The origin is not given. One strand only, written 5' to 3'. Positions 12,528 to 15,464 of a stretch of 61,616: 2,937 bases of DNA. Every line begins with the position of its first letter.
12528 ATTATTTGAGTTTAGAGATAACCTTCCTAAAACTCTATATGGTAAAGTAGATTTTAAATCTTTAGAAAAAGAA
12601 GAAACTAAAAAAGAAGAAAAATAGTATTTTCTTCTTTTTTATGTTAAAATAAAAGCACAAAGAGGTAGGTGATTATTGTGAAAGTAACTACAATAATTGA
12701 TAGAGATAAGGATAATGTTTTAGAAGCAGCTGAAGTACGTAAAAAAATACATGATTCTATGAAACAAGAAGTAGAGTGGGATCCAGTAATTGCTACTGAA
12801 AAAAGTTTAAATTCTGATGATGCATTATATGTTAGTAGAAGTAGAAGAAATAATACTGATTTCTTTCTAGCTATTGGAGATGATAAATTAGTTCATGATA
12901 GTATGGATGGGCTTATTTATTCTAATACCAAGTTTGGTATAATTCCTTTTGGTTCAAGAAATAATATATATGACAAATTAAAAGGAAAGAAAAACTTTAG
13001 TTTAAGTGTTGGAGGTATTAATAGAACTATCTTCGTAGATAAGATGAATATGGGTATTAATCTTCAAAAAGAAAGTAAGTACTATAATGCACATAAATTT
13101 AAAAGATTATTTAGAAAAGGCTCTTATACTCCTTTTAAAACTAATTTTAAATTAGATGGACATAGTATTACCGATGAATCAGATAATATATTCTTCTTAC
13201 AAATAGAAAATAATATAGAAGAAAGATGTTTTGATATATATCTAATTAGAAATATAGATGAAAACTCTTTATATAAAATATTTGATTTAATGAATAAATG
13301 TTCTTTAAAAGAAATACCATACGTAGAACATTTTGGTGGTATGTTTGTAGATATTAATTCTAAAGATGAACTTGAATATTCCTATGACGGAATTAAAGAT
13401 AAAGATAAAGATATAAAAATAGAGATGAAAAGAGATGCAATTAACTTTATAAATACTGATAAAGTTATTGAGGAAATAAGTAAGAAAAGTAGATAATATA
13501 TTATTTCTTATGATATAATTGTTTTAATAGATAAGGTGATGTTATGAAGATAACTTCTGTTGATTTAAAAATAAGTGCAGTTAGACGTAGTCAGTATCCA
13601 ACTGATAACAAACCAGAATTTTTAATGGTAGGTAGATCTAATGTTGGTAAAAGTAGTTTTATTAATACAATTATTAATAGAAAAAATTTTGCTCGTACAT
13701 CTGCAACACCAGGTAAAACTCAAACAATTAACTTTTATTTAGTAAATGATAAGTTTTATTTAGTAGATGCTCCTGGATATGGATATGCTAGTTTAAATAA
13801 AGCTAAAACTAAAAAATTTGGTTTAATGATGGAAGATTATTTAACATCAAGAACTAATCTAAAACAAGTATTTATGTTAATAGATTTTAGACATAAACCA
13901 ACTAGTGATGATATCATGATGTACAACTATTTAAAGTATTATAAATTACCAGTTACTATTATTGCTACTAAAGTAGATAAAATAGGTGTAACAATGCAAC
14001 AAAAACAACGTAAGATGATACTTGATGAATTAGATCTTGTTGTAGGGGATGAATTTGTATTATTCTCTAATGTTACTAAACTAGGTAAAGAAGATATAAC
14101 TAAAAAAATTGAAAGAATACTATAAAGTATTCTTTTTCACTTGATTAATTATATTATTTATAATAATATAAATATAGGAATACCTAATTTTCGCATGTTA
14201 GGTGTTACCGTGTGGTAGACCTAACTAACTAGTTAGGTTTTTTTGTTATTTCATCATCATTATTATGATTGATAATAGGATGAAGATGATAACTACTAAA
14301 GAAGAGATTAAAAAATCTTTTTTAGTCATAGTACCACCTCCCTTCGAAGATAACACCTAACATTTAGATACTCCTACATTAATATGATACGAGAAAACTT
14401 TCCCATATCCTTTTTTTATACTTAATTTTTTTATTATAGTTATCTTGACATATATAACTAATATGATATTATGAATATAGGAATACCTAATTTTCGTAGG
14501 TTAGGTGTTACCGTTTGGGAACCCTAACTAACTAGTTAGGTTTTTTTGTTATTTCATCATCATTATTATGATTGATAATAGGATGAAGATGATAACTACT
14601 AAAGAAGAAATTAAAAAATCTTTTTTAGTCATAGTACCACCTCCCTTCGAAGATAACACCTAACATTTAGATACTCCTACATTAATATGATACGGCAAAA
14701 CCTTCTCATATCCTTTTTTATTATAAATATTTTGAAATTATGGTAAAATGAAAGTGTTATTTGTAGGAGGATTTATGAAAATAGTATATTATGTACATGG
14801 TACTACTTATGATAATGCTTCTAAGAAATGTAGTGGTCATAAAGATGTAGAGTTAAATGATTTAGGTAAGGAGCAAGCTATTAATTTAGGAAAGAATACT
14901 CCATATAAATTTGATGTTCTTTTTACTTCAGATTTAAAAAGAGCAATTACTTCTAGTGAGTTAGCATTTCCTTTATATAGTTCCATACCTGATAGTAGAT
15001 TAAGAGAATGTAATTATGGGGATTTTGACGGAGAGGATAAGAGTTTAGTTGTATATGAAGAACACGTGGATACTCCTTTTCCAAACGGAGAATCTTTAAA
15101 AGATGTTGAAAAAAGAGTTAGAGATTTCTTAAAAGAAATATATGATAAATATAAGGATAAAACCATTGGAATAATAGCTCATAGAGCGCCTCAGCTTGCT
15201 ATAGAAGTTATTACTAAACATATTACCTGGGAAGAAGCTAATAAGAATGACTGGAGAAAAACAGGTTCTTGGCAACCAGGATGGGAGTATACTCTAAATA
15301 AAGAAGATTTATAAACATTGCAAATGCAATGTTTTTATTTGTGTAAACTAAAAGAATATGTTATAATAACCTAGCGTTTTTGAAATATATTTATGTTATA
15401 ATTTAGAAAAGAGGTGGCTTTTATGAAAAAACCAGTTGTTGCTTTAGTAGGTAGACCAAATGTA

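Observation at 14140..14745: Tandemly duplicated type I toxin-antitoxin-like modules between engB and the phosphatase gene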

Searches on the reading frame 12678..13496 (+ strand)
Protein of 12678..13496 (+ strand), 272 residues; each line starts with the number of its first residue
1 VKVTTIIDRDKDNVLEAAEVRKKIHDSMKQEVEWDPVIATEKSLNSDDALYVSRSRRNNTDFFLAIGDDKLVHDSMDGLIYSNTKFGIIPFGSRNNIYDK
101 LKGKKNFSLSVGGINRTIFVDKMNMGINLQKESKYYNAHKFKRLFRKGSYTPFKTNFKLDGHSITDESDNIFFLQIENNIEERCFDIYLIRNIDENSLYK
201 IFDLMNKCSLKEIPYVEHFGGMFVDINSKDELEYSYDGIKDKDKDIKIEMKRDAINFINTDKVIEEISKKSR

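Call 40: find_encoding_contigs(protein=window:12678-13493:+, flank=3500, max_places=10)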
Protein seq(272 aa) (272 aa): 2 contigs read that carry it; 1 place shown.
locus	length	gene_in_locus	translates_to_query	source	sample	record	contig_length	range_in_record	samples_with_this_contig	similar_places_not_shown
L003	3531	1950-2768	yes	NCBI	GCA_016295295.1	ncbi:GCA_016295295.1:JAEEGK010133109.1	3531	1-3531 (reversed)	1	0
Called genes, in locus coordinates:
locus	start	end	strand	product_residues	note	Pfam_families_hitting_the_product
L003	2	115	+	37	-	?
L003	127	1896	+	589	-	PF00501:AMP-binding, PF13193:AMP-binding_C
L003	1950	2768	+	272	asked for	-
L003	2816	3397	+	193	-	PF03193:RsgA_GTPase (faint), PF01926:MMR_HSR1, PF04548:AIG1 (faint)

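Call 71: search_protein_families(library=pfam, proteins=[window:12678-13496:+], max_evalue=1)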
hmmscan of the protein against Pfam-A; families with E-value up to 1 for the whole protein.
window:12678-13496:+ (272 aa): 1 family
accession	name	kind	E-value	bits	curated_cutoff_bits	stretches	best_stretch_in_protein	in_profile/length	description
PF00781.29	DAGK_cat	-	0.00055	20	23.6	1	40-107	35-105/125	Diacylglycerol kinase catalytic domain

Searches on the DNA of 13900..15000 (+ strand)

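Call 4: search_rna_families(source=window, start=13900, end=15000, threshold=evalue, max_evalue=10, show_alignments=3)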
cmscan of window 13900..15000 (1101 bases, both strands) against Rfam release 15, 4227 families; matches with E-value up to 10: 11.
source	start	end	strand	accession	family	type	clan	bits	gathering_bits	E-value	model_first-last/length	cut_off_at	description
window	14143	14248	+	RF00034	RprA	Gene; sRNA;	-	29.3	70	0.44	1-108/108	no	RprA RNA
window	14159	14246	+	RF01859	Phe_leader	Cis-reg; leader;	-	24.1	55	0.21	1-125/125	no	Phenylalanine leader peptide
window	14233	14314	+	RF03794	MIR5298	Gene; miRNA;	-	21.9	70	1.3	1-80/80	no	MIR5298 microRNA precursor family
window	14245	14352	+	RF02311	TtnuHACA3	Gene; snRNA; snoRNA; HACA-box;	-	21.7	100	1.4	1-152/152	no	Tetrahymena snoRNA TtnuHACA3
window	14865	14927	+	RF03623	mir-1252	Gene; miRNA;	-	21.6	70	0.88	1-65/65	no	mir-1252 microRNA precursor family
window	14536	14615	+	RF03794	MIR5298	Gene; miRNA;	-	20.8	70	2.2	1-80/80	no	MIR5298 microRNA precursor family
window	13987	14077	+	RF00353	snoR31_Z110_Z27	Gene; snRNA; snoRNA; CD-box;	-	20.7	45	6.7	1-97/97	no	Small nucleolar RNA snoR31/Z110/Z27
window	14548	14594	+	RF02311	TtnuHACA3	Gene; snRNA; snoRNA; HACA-box;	-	18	100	8.2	1-152/152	no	Tetrahymena snoRNA TtnuHACA3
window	14702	14745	-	RF02098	DGCR5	Gene; lncRNA;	-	15.2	50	7.1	1-49/49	no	DiGeorge syndrome critical region gene 5 conserved region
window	14153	14243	+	RF02653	StyR-143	Gene; sRNA;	-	12.9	176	9.7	1-144/144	no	Salmonella enterica Typhi npcRNA 143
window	13914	13979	+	RF02709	TeloSII_ncR43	Gene; sRNA;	-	11.7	298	4.5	1-277/277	no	TeloSII non coding RNA 43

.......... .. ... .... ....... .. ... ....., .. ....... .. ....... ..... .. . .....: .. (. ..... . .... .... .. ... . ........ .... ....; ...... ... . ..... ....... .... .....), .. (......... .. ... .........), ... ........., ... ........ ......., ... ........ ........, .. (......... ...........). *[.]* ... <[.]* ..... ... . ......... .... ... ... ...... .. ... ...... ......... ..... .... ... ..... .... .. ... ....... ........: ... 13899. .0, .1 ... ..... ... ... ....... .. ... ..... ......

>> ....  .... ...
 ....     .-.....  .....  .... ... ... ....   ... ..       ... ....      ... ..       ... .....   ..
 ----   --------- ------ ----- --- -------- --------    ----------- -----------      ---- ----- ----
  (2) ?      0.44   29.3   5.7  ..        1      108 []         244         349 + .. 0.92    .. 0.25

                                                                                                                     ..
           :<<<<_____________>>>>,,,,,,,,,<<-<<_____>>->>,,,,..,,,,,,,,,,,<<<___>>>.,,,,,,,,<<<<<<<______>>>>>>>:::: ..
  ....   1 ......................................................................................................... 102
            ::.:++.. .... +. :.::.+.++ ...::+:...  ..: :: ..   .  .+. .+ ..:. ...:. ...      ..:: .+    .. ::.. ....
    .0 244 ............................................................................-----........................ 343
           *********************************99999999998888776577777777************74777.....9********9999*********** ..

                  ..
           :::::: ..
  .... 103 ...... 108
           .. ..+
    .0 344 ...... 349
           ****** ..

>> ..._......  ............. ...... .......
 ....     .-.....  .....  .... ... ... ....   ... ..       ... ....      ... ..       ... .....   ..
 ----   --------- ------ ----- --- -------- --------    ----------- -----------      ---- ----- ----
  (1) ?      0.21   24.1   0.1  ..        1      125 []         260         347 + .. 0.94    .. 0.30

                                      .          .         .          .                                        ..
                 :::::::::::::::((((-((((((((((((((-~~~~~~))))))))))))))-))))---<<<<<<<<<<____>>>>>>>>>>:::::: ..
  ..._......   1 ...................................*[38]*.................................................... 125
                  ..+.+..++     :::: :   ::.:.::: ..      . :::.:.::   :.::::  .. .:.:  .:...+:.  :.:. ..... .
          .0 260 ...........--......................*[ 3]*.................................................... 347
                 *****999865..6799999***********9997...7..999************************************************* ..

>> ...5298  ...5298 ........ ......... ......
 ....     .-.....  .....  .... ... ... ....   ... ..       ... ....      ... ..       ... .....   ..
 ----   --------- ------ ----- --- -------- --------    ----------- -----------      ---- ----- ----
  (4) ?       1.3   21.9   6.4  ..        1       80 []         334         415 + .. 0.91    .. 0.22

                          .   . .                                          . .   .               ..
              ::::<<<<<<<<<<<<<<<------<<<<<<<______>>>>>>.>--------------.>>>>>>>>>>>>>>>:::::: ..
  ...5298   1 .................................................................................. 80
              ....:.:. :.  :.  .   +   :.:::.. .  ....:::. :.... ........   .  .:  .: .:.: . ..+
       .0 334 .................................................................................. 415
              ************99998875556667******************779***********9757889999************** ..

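Call 12: search_dna_similar(query=window:14140-14745:+, collection=plasmids, mode=distant, max_evalue=0.01)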
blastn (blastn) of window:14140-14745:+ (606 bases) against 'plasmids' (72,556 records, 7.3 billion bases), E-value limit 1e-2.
Records with a match: 1; places in all: 1; records where one place covers at least 80% of the query: 0.
Best place of each record, by identity: 90-95% 1.
By first word of the organism name: Paraclostridium 1.
By predicted mobility (MOB-suite, as given by PLSDB): mobilizable 1.
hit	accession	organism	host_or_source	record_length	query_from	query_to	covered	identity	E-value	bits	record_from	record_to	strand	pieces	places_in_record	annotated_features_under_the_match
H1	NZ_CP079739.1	Paraclostridium bifermentans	whole organism,soil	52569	5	37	5%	94.1%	4e-3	50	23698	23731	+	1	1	none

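Call 54: search_dna_similar(query=window:14160-14431:+, collection=phages, mode=distant, max_evalue=0.01)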
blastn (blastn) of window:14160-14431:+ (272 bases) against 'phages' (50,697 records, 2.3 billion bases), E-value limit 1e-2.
No match.

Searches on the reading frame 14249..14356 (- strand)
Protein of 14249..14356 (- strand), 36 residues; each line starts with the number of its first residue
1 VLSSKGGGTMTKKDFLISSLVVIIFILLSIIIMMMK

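Call 36: search_protein_representatives(protein=window:14249-14356:-)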
Query: 36 residues. Proteins with E-value up to 0.001 (for the whole library): 1; up to 1e-10: 0; up to 1e-30: 0. The best 1 are listed.
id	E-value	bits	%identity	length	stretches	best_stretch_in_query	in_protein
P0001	4.2e-10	52.9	44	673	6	3-28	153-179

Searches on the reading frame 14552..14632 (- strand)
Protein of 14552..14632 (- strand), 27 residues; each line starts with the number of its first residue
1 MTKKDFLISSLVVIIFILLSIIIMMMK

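Call 6: search_protein_families(library=pfam, proteins=[window:14552-14632:-], max_evalue=10)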
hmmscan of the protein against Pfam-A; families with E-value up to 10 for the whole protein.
seq(27 aa): 0 families

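Call 11: search_dna_similar(query=window:14552-14632:-, collection=plasmids, mode=protein, max_evalue=10)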
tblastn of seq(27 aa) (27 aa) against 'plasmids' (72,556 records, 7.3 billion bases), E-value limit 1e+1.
No match.

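Call 35: search_protein_families(library=ncbifam, proteins=[window:14552-14632:-], max_evalue=10)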
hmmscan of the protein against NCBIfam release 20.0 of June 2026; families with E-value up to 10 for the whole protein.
seq(27 aa): 0 families

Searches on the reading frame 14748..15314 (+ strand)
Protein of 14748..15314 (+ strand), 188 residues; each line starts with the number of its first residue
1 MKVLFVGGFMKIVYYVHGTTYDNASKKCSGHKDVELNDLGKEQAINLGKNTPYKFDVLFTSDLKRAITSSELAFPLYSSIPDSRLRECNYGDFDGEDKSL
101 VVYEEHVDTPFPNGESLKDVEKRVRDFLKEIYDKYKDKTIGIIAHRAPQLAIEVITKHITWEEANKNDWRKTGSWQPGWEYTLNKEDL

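Call 6: search_protein_families(library=pfam, proteins=[window:14748-15314:+], max_evalue=10)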
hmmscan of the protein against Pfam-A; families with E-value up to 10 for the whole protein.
window:14748-15314:+ (188 aa): 3 families
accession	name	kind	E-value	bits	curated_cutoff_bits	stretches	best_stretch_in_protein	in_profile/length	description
PF00300.27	His_Phos_1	-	6.6e-25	88.4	21.7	1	17-159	6-158/194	Histidine phosphatase superfamily (branch 1)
PF10816.13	DUF2760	-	0.039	14.2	25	1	121-165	15-59/124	Domain of unknown function (DUF2760)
PF24988.1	NEW1_HB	-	0.15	12.6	27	1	125-172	9-56/87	NEW1 helical bundle domain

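Call 27: find_encoding_contigs(protein=window:14748-15314:+, flank=2500, max_places=10)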
Protein window:14748-15314:+ (188 aa): no gene with exactly this product is on record in the collection.

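Call 29: find_encoding_contigs(protein=window:14775-15314:+, flank=2500, max_places=10)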
Protein window:14775-15314:+ (179 aa): 2 contigs read that carry it; 1 place shown.
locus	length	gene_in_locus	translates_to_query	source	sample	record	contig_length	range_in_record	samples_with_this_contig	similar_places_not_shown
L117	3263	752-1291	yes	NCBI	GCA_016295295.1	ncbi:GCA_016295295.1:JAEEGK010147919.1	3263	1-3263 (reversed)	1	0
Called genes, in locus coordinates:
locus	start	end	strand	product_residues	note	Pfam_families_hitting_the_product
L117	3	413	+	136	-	?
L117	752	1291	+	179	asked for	PF00300:His_Phos_1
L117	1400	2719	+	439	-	PF00009:GTP_EFTU, PF00025:Arf (faint), PF01926:MMR_HSR1, PF02421:FeoB_N, PF00009:GTP_EFTU, PF01926:MMR_HSR1, PF02421:FeoB_N, PF14714:KH_dom-like, +7 more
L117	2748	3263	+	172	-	?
